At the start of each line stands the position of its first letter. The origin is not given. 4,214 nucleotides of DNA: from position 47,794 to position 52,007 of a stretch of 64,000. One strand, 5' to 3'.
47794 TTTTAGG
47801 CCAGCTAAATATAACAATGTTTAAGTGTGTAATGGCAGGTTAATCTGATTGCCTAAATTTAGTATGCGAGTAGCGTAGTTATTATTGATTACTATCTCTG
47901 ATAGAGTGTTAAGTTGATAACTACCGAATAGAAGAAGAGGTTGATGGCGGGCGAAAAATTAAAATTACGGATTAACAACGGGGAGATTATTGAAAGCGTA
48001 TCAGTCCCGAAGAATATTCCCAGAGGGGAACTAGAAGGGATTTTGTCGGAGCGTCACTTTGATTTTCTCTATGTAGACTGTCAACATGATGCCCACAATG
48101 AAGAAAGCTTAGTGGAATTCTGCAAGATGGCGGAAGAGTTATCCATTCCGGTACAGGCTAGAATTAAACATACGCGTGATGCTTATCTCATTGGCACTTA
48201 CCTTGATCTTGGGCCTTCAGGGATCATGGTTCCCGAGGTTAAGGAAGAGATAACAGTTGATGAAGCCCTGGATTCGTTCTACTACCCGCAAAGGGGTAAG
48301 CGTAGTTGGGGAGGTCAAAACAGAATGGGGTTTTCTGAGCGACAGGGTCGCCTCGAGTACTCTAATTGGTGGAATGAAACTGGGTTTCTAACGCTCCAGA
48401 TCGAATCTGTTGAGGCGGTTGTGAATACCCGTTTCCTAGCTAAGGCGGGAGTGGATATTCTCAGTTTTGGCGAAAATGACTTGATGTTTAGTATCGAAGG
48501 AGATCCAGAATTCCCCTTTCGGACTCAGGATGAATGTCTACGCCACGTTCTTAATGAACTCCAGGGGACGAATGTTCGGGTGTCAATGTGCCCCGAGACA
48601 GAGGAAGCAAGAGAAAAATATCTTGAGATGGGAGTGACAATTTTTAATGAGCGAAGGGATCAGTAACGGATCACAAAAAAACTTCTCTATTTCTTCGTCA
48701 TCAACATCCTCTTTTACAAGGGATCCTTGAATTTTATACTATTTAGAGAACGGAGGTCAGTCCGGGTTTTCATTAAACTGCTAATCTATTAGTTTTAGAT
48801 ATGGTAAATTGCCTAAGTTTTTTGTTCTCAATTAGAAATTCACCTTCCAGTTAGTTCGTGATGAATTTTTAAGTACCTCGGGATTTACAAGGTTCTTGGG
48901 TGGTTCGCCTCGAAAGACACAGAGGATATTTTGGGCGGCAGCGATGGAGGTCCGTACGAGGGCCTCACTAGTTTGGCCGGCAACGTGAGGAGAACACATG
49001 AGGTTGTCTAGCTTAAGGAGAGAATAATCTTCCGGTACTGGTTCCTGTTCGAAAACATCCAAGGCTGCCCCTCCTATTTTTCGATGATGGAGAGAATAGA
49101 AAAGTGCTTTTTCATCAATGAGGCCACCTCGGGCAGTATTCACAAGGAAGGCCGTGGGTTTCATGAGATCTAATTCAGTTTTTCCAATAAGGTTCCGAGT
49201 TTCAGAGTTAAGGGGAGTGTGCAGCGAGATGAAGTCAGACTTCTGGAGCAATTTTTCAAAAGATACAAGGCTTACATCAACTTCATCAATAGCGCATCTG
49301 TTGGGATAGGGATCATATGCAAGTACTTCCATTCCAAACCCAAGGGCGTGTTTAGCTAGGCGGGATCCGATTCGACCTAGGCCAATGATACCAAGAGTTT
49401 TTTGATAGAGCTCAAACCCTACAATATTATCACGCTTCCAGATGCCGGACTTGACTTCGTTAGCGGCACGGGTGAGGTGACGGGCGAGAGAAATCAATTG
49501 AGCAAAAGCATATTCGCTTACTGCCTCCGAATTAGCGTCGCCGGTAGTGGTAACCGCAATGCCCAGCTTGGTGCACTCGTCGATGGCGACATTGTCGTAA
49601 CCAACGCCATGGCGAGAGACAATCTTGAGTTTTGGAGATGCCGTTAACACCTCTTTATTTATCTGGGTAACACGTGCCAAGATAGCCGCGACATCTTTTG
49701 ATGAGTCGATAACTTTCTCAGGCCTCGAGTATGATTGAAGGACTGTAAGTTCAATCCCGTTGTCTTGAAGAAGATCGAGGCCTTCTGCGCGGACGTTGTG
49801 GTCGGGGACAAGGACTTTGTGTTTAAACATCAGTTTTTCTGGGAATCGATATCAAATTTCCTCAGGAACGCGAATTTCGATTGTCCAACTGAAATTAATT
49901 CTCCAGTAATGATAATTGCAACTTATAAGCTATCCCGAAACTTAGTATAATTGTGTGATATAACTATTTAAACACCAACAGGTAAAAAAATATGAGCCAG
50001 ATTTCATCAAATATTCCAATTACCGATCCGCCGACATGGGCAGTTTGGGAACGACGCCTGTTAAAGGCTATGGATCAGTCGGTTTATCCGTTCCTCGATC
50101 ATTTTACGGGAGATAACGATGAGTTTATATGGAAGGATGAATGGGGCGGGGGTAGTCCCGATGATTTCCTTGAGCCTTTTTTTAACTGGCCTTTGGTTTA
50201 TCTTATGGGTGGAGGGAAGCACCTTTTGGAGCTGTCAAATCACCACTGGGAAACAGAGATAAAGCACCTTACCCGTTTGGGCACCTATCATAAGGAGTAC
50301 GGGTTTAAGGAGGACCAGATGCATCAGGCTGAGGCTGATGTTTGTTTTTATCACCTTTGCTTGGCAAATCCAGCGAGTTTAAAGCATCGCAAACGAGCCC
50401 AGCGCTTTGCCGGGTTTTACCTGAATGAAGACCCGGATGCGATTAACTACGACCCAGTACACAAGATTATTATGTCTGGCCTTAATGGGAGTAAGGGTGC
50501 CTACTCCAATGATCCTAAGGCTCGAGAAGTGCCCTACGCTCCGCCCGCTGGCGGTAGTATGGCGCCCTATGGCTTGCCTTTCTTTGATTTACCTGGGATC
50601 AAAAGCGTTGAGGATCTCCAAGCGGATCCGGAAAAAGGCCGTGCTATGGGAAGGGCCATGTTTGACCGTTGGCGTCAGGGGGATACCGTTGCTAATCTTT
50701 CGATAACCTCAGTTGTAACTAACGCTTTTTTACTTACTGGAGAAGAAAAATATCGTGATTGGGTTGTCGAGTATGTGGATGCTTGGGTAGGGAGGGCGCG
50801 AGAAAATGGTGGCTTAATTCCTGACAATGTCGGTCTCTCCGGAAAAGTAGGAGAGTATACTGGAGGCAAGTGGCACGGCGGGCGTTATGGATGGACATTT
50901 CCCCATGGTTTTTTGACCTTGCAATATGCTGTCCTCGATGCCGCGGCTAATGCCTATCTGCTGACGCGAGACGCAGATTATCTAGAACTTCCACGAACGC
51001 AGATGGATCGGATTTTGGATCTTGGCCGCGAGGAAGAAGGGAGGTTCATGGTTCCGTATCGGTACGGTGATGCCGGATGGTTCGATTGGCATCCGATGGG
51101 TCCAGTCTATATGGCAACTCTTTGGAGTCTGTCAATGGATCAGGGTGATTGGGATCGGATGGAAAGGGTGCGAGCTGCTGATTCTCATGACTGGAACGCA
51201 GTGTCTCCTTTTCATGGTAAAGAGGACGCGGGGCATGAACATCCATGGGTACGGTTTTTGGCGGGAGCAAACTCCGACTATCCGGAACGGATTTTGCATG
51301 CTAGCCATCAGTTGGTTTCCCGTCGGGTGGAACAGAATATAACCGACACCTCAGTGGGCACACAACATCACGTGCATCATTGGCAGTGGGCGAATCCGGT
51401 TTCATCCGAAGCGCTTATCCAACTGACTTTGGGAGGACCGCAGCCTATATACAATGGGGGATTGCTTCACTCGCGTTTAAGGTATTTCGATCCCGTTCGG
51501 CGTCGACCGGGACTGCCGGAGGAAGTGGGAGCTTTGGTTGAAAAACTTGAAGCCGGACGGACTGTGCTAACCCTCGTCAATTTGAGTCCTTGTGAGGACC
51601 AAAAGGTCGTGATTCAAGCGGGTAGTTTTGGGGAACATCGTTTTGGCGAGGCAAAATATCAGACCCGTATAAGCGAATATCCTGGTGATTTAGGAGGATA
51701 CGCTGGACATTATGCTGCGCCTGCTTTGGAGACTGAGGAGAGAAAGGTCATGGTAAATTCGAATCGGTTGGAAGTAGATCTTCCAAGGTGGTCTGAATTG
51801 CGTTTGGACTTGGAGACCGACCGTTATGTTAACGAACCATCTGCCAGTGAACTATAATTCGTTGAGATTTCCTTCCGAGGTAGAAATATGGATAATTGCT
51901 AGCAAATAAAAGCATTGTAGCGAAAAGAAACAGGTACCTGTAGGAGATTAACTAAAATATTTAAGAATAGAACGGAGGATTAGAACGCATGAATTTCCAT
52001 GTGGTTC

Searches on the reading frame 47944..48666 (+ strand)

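Call 9: search_protein_families(library=pfam, proteins=[window:47944-48666:+], max_evalue=0.001)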
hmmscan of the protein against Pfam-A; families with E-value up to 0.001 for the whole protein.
window:47944-48666:+ (240 aa): 1 family
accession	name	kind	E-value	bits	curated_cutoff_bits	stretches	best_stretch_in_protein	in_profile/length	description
PF03328.21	HpcH_HpaI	-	1.6e-08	34.5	25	1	73-185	65-159/221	HpcH/HpaI aldolase/citrate lyase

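Call 60: search_protein_families(library=ncbifam, proteins=[window:47944-48666:+], max_evalue=0.001)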
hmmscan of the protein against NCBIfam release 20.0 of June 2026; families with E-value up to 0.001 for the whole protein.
window:47944-48666:+ (240 aa): 4 families
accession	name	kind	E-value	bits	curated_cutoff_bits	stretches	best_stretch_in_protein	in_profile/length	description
NF007849.0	PRK10558.1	equivalog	9.4e-12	44.9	393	1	35-233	37-233/256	2-dehydro-3-deoxyglucarate aldolase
TIGR02311.1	HpaI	equivalog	9.9e-12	44.8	368.8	1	33-233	28-227/249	4-hydroxy-2-oxoheptanedioate aldolase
TIGR03239.1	GarL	equivalog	4.2e-11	42.9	406.75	1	36-233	31-226/249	2-dehydro-3-deoxyglucarate aldolase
NF007521.0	PRK10128.1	equivalog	1.7e-05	24.5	441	1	35-184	36-184/267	2-keto-3-deoxy-L-rhamnonate aldolase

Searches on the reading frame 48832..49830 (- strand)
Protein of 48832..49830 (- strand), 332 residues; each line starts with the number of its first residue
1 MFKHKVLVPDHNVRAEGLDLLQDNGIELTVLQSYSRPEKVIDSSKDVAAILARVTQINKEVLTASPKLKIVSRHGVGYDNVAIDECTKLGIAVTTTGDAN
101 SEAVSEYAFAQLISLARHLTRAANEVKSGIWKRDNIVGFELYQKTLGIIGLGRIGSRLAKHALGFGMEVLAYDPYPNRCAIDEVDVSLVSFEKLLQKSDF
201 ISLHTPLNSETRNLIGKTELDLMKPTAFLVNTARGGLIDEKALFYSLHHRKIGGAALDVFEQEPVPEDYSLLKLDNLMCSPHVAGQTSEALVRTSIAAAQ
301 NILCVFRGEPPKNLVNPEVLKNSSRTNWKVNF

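Call 9: search_protein_families(library=pfam, proteins=[window:48832-49830:-], max_evalue=0.001)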
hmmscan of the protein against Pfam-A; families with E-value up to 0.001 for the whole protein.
window:48832-49830:- (332 aa): 2 families
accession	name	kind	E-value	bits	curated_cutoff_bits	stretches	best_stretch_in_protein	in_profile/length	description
PF02826.25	2-Hacid_dh_C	-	2.5e-62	209.9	25.1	1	110-284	2-178/178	D-isomer specific 2-hydroxyacid dehydrogenase, NAD binding domain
PF00389.36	2-Hacid_dh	-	2.5e-29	102.1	24.6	1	12-316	6-134/134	D-isomer specific 2-hydroxyacid dehydrogenase, catalytic domain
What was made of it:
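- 48832..49830 (-): D-2-hydroxyacid dehydrogenase, divergent neighbour. PF02826 and PF00389 (call 9).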

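Call 60: search_protein_families(library=ncbifam, proteins=[window:48832-49830:-], max_evalue=0.001)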
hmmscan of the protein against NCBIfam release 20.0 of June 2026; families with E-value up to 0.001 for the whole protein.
window:48832-49830:- (332 aa): 23 families
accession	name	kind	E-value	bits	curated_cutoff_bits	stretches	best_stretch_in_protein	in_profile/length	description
TIGR01327.1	PGDH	equivalog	2.6e-96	323.5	454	1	5-323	1-318/525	phosphoglycerate dehydrogenase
NF009714.1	PRK13243.1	equivalog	7.1e-84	282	455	1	5-322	4-329/332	glyoxylate reductase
NF005069.0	PRK06487.1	equivalog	2.9e-58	197.4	448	1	29-312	31-317/320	2-hydroxyacid dehydrogenase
NF011938.0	PRK15409.1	equivalog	6.4e-57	193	492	1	43-320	42-323/324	glyoxylate/hydroxypyruvate reductase GhrB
NF008759.0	PRK11790.1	equivalog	1.7e-56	191.6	404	1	11-303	18-314/410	phosphoglycerate dehydrogenase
NF006263.0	PRK08410.1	equivalog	1.7e-52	178.7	389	1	34-302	30-303/311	D-2-hydroxyacid dehydrogenase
NF005387.0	PRK06932.1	equivalog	4.8e-48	163.7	492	1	33-296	31-299/314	2-hydroxyacid dehydrogenase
NF000492.1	vanH_gen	exception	5.2e-45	153.8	540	1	50-303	47-308/312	D-lactate dehydrogenase VanH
NF041369.1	Dhydh_Halo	equivalog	4.8e-43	147.5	400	1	31-313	22-302/305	D-2-hydroxyacid dehydrogenase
NF001309.0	PRK00257.1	equivalog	9.3e-43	146.6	434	1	45-313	36-285/379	4-phosphoerythronate dehydrogenase PdxB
NF005750.0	PRK07574.1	equivalog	1.8e-41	142.5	329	1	20-310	63-361/386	NAD-dependent formate dehydrogenase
NF000004.1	vanH-D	exception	1.9e-35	122.5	550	1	67-303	72-314/323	D-lactate dehydrogenase VanH-D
NF005027.0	PRK06436.1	equivalog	2.8e-35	121.9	261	1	67-321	49-294/303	2-hydroxyacid dehydrogenase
NF000371.1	vanH_Agroup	exception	1.2e-32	113.4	700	1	68-302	72-312/322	VanH-A/VanH-Pt family D-lactate dehydrogenase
NF000151.1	vanH-Ac1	exception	2.3e-30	106.1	750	1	67-263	102-291/351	D-lactate dehydrogenase VanH-Ac1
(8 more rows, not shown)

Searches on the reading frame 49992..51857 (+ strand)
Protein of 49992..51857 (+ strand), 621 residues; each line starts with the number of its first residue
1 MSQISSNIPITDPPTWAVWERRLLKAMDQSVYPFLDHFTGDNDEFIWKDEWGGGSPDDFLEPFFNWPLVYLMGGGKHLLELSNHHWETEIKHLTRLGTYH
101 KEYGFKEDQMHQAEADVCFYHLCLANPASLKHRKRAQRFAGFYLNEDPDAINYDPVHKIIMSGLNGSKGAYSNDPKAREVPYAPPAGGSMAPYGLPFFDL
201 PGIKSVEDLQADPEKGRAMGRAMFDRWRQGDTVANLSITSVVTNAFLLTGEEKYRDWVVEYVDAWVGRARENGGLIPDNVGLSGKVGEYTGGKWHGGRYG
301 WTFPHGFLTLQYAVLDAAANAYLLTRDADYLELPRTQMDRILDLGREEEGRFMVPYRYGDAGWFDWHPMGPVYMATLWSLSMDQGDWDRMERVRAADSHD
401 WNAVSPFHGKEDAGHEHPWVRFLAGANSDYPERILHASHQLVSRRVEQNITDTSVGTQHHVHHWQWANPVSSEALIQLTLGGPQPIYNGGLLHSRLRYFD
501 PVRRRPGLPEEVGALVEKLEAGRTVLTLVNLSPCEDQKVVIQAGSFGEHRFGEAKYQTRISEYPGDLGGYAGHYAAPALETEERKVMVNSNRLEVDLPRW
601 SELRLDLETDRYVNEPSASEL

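Call 4: search_protein_families(library=pfam, proteins=[window:49992-51857:+], max_evalue=0.01)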
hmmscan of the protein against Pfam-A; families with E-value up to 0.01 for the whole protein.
window:49992-51857:+ (621 aa): 0 families

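Call 59: search_solved_structures(query=window:49992-51857:+, max_evalue=1)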
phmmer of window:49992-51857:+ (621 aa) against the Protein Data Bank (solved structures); distinct sequences matched with E-value up to 1: 4.
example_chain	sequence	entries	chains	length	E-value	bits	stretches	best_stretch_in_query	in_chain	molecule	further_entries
2v4u_A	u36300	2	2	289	0.11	13.7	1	258-352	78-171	CTP SYNTHASE 2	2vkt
6pk4_A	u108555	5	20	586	0.29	12.3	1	259-352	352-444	CTP synthase 2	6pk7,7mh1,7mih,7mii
5ica_C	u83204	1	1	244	0.78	10.9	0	176-224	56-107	Putative U3 snoRNP protein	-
7pq7_A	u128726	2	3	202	0.87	10.7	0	129-202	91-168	Thiol:disulfide interchange protein DsbA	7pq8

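Call 60: search_protein_families(library=ncbifam, proteins=[window:49992-51857:+], max_evalue=0.001)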
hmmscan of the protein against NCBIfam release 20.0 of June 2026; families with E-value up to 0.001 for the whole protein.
window:49992-51857:+ (621 aa): 0 families
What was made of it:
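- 49992..51857 (+): 621-aa protein of unknown family, upstream and co-directional. No Pfam, NCBIfam or PDB match (calls 4, 59, 60).
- Tried and rejected: PDB, Pfam and NCBIfam searches for it found nothing (calls 4, 59, 60).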

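Call 84: predict_structure(protein=window:49992-51857:+)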
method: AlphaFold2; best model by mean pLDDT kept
length: 621 residues; sequences in the alignment: 1
mean_pLDDT: 32.4   pTM: 0.25
mean pLDDT of the five models: 32.4, 27.4, 26.9, 26.2, 25.9
residues with pLDDT >= 90: 0; 70-90: 0; 50-70: 20; < 50: 601
segments of 3 or more residues with pLDDT < 50: 1-210, 226-228, 230-255, 262-621
pLDDT, mean of each block of 10 residues (from residue 1): 28 32 33 33 33 33 31 31 34 36 36 38 37 43 39 36 31 31 25 32 46 57 50 37 41 49 47 34 33 30 29 32 26 30 33 28 28 29 33 33 30 30 29 29 27 25 21 23 24 25 34 40 30 29 28 25 26 26 27 30 26 27 28
secondary structure, 60 per line:
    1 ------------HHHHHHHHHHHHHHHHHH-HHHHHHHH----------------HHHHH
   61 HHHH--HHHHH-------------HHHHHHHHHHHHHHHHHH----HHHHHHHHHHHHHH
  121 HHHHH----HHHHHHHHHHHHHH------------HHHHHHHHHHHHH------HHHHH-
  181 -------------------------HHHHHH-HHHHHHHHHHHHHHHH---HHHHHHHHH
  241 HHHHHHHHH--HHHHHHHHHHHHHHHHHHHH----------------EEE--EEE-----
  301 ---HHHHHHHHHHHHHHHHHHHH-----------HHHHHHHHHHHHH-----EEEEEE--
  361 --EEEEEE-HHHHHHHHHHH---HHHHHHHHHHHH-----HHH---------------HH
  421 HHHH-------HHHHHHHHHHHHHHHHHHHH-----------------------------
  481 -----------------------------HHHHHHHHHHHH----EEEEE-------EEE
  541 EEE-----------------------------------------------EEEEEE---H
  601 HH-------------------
elements in order: H13-30 H32-39 H56-64 H67-71 H85-102 H107-125 H130-143 H156-168 H175-179 H206-211 H213-228 H232-249 H252-271 E288-290 E293-295 H304-323 H335-347 E353-358 E363-368 H370-380 H384-395 H419-424 H432-451 H510-521 E526-530 E538-543 E591-596
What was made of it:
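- Tried and rejected: A single-sequence prediction was unusable, with pLDDT 32 (call 84).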
